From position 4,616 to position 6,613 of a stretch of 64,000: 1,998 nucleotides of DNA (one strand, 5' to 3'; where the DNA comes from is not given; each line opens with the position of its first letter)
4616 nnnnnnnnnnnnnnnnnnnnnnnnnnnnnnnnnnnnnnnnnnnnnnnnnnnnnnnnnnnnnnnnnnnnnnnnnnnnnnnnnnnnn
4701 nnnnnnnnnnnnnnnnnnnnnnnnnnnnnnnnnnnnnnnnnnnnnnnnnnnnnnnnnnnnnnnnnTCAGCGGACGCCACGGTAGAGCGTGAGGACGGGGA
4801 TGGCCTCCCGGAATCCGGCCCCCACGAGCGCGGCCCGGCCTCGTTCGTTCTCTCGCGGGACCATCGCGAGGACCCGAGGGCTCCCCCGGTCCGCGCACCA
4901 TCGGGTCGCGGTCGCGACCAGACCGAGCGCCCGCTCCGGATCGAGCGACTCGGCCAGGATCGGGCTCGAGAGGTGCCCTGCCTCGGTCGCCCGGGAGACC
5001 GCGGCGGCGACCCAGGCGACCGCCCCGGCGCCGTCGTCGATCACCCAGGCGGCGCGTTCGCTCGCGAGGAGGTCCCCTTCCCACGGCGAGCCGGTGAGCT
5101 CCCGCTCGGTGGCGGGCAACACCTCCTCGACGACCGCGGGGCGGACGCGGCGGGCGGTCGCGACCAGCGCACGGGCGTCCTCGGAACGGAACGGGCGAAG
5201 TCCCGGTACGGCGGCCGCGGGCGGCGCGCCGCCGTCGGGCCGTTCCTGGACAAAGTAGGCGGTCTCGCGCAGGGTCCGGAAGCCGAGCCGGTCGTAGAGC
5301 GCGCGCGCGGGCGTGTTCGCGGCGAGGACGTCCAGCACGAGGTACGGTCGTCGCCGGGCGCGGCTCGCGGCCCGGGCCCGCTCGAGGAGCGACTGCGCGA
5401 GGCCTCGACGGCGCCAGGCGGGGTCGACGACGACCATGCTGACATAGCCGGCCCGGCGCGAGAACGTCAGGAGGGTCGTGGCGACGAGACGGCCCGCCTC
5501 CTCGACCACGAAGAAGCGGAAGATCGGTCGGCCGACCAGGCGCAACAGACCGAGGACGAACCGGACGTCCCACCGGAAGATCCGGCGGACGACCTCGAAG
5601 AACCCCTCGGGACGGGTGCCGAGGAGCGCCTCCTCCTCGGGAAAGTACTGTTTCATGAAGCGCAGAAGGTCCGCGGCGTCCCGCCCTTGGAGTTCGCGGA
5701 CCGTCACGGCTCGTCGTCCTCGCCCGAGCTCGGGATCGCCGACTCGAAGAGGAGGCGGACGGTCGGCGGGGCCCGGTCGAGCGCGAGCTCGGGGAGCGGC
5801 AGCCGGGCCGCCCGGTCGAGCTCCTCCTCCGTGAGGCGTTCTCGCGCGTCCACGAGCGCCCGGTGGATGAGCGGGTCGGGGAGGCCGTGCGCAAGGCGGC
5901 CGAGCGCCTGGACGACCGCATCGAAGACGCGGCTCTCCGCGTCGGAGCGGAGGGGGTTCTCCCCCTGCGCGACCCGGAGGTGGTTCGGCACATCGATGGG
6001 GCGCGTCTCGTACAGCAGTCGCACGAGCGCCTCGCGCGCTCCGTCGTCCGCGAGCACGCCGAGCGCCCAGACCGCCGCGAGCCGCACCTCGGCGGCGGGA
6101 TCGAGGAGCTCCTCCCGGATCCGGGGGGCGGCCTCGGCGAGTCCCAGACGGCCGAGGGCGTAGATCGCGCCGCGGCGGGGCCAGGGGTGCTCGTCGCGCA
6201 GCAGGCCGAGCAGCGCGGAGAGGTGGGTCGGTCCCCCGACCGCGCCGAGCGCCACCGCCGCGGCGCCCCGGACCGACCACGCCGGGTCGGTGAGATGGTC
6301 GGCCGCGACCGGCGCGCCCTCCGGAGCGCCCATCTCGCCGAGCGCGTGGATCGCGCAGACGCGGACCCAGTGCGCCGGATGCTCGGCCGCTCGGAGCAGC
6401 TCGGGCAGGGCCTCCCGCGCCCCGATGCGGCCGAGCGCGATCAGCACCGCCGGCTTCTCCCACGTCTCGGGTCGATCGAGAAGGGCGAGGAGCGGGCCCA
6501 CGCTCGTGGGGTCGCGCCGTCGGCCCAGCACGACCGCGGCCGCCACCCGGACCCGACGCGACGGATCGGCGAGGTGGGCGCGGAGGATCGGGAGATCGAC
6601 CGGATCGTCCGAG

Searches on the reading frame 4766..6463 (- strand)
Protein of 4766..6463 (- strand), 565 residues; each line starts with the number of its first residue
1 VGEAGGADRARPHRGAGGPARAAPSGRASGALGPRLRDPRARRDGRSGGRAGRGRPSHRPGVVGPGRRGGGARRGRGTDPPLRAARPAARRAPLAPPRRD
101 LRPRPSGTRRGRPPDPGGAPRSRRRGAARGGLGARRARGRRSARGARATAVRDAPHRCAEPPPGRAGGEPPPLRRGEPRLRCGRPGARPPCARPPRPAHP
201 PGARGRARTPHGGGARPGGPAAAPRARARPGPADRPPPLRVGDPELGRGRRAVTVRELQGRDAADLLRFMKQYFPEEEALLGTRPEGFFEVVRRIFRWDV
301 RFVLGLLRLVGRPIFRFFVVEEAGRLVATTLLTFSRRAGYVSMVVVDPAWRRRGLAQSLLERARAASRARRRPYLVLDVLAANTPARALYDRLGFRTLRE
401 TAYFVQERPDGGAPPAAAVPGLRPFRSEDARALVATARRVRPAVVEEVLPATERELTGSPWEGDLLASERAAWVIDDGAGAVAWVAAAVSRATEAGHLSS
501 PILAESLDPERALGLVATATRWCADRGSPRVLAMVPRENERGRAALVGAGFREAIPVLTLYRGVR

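Call 10: search_protein_families(library=pfam, proteins=[window:4766-6463:-], max_evalue=0.01)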
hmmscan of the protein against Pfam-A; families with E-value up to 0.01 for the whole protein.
window:4766-6463:- (565 aa): 7 families
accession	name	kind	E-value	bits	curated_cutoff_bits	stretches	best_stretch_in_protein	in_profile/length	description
PF00583.31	Acetyltransf_1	-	3.7e-14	53.5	20.7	1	313-395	31-116/116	Acetyltransferase (GNAT) family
PF13508.13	Acetyltransf_7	-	5e-13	49.7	27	1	316-396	4-83/84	Acetyltransferase (GNAT) domain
PF08445.16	FR47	-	8e-10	39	22.1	1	334-402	17-84/86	FR47-like protein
PF13673.13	Acetyltransf_10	-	1.1e-09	38.8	23.6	1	315-401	31-113/128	Acetyltransferase (GNAT) domain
PF13527.13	Acetyltransf_9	-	4.8e-05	23.8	25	1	335-396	69-125/127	Acetyltransferase (GNAT) domain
PF13480.13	Acetyltransf_6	-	0.00033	21.2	22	1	259-382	24-137/143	Acetyltransferase (GNAT) domain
PF13302.13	Acetyltransf_3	-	0.00053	21.1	25.4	0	341-396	83-138/138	Acetyltransferase (GNAT) domain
